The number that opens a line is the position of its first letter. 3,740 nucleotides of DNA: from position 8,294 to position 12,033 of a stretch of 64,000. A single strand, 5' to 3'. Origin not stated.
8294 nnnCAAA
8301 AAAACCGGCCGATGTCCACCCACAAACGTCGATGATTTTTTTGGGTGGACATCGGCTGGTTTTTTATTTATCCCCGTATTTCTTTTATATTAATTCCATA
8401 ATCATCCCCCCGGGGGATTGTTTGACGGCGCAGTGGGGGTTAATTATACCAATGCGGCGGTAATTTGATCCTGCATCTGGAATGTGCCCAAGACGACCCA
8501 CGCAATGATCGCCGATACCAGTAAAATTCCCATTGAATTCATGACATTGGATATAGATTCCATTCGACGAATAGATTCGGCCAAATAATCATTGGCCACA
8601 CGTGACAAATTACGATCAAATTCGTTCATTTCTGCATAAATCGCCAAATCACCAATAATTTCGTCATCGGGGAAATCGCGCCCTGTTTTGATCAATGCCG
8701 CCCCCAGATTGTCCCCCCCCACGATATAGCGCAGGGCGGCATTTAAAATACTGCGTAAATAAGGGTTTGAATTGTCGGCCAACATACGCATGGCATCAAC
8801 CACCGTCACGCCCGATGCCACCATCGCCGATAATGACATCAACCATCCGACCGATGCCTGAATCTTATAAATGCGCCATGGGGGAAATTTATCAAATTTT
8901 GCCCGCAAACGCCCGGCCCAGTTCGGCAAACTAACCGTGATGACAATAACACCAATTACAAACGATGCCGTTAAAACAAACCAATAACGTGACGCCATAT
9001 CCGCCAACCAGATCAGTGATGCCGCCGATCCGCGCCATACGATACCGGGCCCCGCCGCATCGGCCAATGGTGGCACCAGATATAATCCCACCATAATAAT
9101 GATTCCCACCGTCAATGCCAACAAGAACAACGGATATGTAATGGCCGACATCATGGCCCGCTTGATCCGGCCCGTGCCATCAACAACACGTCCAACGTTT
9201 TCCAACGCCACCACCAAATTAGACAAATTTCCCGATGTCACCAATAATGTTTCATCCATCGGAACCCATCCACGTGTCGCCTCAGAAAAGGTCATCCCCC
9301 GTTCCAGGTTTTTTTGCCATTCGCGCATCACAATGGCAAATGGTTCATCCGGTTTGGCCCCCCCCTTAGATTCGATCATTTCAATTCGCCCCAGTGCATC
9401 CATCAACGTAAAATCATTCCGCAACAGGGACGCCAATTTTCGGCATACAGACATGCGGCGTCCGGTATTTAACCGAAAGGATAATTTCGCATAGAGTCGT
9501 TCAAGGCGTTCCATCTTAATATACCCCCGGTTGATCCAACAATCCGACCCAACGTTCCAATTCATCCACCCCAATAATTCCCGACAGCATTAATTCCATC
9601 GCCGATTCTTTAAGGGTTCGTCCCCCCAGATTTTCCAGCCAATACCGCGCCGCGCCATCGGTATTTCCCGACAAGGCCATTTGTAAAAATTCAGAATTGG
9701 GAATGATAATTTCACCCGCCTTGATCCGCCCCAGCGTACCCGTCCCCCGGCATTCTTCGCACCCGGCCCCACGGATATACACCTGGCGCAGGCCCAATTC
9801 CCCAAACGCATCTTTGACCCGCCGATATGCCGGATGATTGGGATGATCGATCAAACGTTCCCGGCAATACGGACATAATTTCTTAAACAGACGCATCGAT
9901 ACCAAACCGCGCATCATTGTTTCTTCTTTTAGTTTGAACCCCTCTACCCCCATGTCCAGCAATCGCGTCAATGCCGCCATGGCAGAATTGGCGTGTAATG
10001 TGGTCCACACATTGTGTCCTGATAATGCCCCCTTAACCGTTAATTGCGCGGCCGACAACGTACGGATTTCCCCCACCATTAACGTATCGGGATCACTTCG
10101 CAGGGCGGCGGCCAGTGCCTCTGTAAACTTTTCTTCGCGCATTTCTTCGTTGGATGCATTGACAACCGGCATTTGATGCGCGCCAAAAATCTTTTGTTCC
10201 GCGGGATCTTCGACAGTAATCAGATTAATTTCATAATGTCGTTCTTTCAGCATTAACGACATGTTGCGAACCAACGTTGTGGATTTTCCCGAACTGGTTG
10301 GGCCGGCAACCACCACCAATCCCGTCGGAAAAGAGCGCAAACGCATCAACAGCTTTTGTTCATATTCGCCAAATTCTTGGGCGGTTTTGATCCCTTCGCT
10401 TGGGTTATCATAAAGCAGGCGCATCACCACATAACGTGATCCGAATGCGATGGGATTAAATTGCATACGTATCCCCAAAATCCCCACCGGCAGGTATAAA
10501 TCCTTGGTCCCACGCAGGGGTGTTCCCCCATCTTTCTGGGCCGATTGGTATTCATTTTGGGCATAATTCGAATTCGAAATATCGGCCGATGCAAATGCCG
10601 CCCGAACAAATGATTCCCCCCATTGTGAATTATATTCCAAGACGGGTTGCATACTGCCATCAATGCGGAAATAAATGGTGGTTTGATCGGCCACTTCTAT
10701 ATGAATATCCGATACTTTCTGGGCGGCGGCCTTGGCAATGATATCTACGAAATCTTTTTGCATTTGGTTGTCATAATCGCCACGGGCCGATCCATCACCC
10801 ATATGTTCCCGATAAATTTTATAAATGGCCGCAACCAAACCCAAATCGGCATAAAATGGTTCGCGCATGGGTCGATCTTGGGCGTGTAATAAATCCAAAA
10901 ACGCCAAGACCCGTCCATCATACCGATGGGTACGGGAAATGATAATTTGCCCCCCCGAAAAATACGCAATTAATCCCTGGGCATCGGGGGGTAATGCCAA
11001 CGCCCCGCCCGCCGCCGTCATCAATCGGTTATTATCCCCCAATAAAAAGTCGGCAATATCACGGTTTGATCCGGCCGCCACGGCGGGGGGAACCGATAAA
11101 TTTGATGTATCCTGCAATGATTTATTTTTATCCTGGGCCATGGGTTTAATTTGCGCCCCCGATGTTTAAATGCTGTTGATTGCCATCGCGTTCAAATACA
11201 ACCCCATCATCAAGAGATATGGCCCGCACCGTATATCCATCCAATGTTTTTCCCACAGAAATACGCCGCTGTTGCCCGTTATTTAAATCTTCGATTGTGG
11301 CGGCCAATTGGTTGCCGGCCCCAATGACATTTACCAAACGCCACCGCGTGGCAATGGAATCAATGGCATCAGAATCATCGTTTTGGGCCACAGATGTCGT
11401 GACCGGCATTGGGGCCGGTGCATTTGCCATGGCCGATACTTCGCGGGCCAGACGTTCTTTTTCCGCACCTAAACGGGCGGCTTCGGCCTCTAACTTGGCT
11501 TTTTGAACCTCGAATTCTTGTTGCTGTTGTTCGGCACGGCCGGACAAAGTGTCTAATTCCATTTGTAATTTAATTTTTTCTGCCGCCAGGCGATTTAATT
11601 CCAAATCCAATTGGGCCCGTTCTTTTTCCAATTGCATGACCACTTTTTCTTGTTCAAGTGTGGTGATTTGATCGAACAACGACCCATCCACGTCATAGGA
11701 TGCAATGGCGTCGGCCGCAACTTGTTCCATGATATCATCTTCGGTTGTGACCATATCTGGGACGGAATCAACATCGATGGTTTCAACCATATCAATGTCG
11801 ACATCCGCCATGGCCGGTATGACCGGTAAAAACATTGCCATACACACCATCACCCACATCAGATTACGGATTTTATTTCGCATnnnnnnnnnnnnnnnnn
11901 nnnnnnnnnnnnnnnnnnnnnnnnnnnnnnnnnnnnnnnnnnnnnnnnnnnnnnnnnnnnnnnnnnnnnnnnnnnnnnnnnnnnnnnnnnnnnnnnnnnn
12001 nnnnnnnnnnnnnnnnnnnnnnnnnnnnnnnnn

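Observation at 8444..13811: Orphan type IVb-pilus / T2SS-like inner-membrane assembly module inserted between lpxC and gyrB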

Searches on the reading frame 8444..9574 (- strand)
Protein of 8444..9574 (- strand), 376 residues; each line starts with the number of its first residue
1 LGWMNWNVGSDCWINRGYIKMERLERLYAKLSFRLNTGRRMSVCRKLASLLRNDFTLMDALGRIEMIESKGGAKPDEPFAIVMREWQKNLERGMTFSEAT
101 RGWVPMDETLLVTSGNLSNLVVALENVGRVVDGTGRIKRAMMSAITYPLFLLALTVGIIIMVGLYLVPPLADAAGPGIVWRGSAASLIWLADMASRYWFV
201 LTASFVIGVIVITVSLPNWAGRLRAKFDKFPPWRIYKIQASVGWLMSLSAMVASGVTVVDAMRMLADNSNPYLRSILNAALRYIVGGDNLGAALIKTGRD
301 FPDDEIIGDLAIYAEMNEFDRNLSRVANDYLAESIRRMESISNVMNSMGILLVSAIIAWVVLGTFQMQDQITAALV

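Call 3: search_protein_families(library=pfam, proteins=[window:8444-9574:-], max_evalue=1)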
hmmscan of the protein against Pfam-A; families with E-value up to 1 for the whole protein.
window:8444-9574:- (376 aa): 2 families
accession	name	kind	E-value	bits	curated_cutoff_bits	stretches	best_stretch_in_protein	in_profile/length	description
PF00482.28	T2SSF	-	8.3e-23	81.1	25.2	2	244-363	1-121/125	Type II secretion system (T2SS), protein F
PF20990.2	DUF2207_C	-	0.043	13.9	33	0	126-215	122-183/247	Predicted membrane protein (DUF2207) C-terminal domain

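Call 4: search_protein_families(library=ncbifam, proteins=[window:8444-9574:-], max_evalue=1)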
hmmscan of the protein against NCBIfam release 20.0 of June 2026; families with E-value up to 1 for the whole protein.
window:8444-9574:- (376 aa): 5 families
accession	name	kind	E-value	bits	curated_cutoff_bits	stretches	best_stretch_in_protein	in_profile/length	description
TIGR02120.1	GspF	equivalog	5.9e-17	62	424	1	31-363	56-389/401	type II secretion system inner membrane protein GspF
NF041012.2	T4P_ComGB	equivalog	3.5e-13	49.6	240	1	42-294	5-255/332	competence type IV pilus assembly protein ComGB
NF052607.1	T4PiliAsmPilCThrm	equivalog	1e-11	44.6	700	1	44-371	72-400/406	type IV pilus assembly protein PilC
NF052606.1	T4PiliAsmPilCMyx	equivalog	6.8e-11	41.6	700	1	57-362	92-405/419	type IV pilus assembly protein PilC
NF007861.0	PRK10573.1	equivalog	1.6e-10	40.6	401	1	37-363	58-386/401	protein transport protein HofC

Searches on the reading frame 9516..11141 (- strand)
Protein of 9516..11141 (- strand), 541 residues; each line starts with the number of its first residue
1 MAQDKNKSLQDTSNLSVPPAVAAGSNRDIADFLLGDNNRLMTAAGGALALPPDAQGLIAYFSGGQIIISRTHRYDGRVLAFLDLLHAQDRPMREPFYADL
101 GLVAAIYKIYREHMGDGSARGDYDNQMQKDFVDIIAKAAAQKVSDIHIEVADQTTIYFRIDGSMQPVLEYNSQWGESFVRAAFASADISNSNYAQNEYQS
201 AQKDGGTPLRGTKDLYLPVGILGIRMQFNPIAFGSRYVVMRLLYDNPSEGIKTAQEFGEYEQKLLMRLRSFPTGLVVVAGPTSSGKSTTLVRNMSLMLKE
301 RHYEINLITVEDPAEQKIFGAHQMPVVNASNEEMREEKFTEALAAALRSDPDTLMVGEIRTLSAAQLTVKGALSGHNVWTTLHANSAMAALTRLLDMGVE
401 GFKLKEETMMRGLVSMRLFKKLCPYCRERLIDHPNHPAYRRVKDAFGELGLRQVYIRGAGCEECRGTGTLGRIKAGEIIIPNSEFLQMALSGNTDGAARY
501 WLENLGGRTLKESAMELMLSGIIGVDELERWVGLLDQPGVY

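Call 3: search_protein_families(library=pfam, proteins=[window:9516-11141:-], max_evalue=1)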
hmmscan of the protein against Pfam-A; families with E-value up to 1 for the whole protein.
window:9516-11141:- (541 aa): 6 families
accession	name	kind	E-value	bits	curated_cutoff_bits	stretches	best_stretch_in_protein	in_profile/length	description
PF00437.27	T2SSE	-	1.4e-61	208.7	24.9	1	127-530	8-370/370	Type II/IV secretion system protein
PF13191.12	AAA_16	-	0.064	14.2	32.6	1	264-317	15-63/167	AAA ATPase domain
PF25199.1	nSTAND_NTPase5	-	0.065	13.5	34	1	272-312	40-80/145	Novel STAND NTPase 5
PF13173.12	AAA_14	-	0.084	13.3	27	1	275-372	4-84/129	AAA domain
PF13401.12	AAA_22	-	0.098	13.4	27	1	273-367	5-101/130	AAA domain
PF00265.24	TK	-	0.14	12.4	20.6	1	275-358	3-85/176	Thymidine kinase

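Call 4: search_protein_families(library=ncbifam, proteins=[window:9516-11141:-], max_evalue=1)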
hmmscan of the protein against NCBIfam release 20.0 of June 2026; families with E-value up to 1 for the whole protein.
window:9516-11141:- (541 aa): 21 families
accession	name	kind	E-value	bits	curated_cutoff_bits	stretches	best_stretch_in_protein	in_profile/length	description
TIGR02533.1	type_II_gspE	equivalog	5.6e-63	213.3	630.25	1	134-530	116-484/486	type II secretion system ATPase GspE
TIGR02538.1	type_IV_pilB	equivalog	1.4e-56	192.3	675.65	1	127-530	181-560/564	type IV-A pilus assembly ATPase PilB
NF053534.1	T4PilAsmATPsTfpB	equivalog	2.5e-52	178.1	850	1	122-530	195-580/584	type IV pilus assembly ATPase TfpB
NF007755.0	PRK10436.1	equivalog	1.1e-49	169.3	617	1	128-534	86-461/465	type II secretion system protein GspE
NF041000.1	ATPase_ComGA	equivalog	8.8e-41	139.7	300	1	133-419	2-265/267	competence type IV pilus ATPase ComGA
TIGR01420.1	pilT_fam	subfamily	8.6e-34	117.3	319.1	1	132-418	3-259/343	PilT/PilU family type 4a pilus ATPase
TIGR02525.1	plasmid_TraJ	equivalog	2e-17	63.2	368.3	1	273-398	149-273/372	plasmid transfer ATPase TraJ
TIGR02788.1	VirB11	equivalog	8.2e-14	51.3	249.95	1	276-413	147-284/308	P-type DNA transfer ATPase VirB11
NF058587.1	archaellum_moto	equivalog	3.3e-13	49.2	550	1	276-394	278-393/527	archaellum flagellar ATPase motor FlaI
TIGR02524.1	dot_icm_DotB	equivalog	1.8e-12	47.1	463.3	1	273-396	134-258/358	Dot/Icm type IV secretion system ATPase DotB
TIGR02782.1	TrbB_P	equivalog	8.9e-12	44.9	304.55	1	276-409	139-267/303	P-type conjugative transfer ATPase TrbB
TIGR03819.1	heli_sec_ATPase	hypoth_equivalog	6.8e-11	41.9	373.15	1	257-401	163-304/340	TadA family conjugal transfer-associated ATPase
NF010407.0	PRK13833.1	subfamily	2e-09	37.3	499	1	276-400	147-265/323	conjugal transfer protein TrbB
NF010469.0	PRK13894.1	subfamily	8.8e-09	35.1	508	1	276-395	152-265/320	conjugal transfer ATPase TrbB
NF053672.1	bindosome_BasE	exception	3.7e-08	32.5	1000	1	277-395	274-389/512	bindosome assembly system ATPase subunit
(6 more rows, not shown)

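Call 9: find_encoding_contigs(protein=window:9516-11141:-, flank=10000, max_places=10)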
Protein window:9516-11141:- (541 aa): 8 contigs read that carry it; 4 places shown.
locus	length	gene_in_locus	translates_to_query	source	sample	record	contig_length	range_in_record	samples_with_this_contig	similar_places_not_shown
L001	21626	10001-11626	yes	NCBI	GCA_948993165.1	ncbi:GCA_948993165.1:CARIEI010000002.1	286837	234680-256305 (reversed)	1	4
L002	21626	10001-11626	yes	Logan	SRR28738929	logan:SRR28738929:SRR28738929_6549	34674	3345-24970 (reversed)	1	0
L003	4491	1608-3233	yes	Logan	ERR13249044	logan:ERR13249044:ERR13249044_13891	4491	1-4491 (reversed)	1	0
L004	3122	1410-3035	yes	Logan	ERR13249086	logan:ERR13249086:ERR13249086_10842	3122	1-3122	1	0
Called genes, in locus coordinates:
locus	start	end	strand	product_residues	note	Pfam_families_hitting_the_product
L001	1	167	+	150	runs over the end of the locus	-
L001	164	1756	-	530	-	PF00005:ABC_tran, PF02463:SMC_N (faint), PF13476:AAA_23 (faint), PF13555:AAA_29 (faint), PF01935:DUF87 (faint), PF13191:AAA_16 (faint), PF13304:AAA_21 (faint), PF00005:ABC_tran, +1 more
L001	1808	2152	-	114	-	PF12702:Lipocalin_3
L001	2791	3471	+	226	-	PF13302:Acetyltransf_3, PF00583:Acetyltransf_1 (weak)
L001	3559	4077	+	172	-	-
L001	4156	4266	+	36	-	-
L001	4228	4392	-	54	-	-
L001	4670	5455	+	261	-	PF04028:DUF374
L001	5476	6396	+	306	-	PF02606:LpxK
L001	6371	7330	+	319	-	PF03331:LpxC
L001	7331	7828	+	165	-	-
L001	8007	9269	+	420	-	PF06864:PAP_PilO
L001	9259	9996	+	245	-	-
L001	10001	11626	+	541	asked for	PF00437:T2SSE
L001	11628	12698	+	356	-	PF00482:T2SSF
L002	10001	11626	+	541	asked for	PF00437:T2SSE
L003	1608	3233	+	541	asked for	PF00437:T2SSE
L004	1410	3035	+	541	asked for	PF00437:T2SSE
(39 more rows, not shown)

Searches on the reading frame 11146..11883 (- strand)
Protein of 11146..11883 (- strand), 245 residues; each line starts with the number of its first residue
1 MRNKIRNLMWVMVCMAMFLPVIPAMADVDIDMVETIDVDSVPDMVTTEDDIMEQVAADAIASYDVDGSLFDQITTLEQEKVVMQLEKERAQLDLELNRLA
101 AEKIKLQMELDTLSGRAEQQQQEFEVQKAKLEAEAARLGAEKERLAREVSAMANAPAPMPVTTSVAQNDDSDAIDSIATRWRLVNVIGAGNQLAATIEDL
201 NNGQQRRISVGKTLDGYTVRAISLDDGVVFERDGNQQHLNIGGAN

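Call 3: search_protein_families(library=pfam, proteins=[window:11146-11883:-], max_evalue=1)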
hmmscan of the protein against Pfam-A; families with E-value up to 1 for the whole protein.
window:11146-11883:- (245 aa): 8 families
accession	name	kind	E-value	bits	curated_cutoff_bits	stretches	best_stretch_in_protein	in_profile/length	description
PF13747.11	DUF4164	-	0.018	15.9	27.2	0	81-120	24-65/89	Domain of unknown function (DUF4164)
PF14932.11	HAUS-augmin3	-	0.028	14.4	29.4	1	77-153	84-160/260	HAUS augmin-like complex subunit 3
PF24319.2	DUF7491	-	0.035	14.8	30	1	73-132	21-80/90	Coiled-coil region of unknown function (DUF7491)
PF10186.14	ATG14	-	0.08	12.5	33.2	1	76-144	46-112/347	Vacuolar sorting 38 and autophagy-related subunit 14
PF11066.14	DUF2867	-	0.13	13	27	1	177-240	42-97/142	Protein of unknown function (DUF2867)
PF04977.20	DivIC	-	0.19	12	28.9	0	82-116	19-54/80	Septum formation initiator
PF03961.19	FapA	-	0.66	10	31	1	67-152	136-229/272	Flagellar Assembly Protein A beta solenoid domain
PF02183.23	HALZ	-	0.85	10.3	28.1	0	130-152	16-38/43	Homeobox associated leucine zipper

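Call 4: search_protein_families(library=ncbifam, proteins=[window:11146-11883:-], max_evalue=1)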
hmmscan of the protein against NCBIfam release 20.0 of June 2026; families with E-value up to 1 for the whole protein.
window:11146-11883:- (245 aa): 12 families
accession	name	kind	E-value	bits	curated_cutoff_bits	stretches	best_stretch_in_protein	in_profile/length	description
TIGR03021.1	pilP_fam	equivalog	1.4e-10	42.3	34.65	1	125-226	11-115/119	type IV pilus biogenesis protein PilP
NF009344.0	PRK12705.1-1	equivalog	0.00023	19.9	831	1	81-150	86-155/572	hypothetical protein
NF045487.1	ASRP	equivalog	0.0031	16.2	300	1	50-154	80-184/593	archaea-specific SMC-related protein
TIGR00414.1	serS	equivalog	0.012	14.6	301.65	1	79-171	29-126/418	serine--tRNA ligase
TIGR04211.1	SH3_and_anchor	equivalog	0.013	15.1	65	1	78-153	71-145/198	TIGR04211 family SH3 domain-containing protein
NF005283.0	PRK06800.1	equivalog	0.019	14.8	192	1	74-138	41-103/228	flagellar assembly protein H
NF047368.1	collar_FlbB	equivalog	0.037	13.8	110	1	69-152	32-111/193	periplasmic-type flagellar collar protein FlbB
NF009644.1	PRK13169.1-5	equivalog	0.045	14.3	130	1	68-147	5-84/116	DNA replication initiation control protein YabA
NF045780.1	TrlF_fam_ATP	equivalog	0.084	11.5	350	1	75-158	465-548/944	TrlF family AAA-like ATPase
NF033930.1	pneumo_PspA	exception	0.087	11.5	850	1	77-161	237-381/659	pneumococcal surface protein A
NF009641.0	PRK13169.1-2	equivalog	0.56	10.7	128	1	69-132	6-67/115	DNA replication initiation control protein YabA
NF047408.1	SA0632_fam_LP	equivalog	0.62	9.7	70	1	101-150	22-67/68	SA0632 family lipoprotein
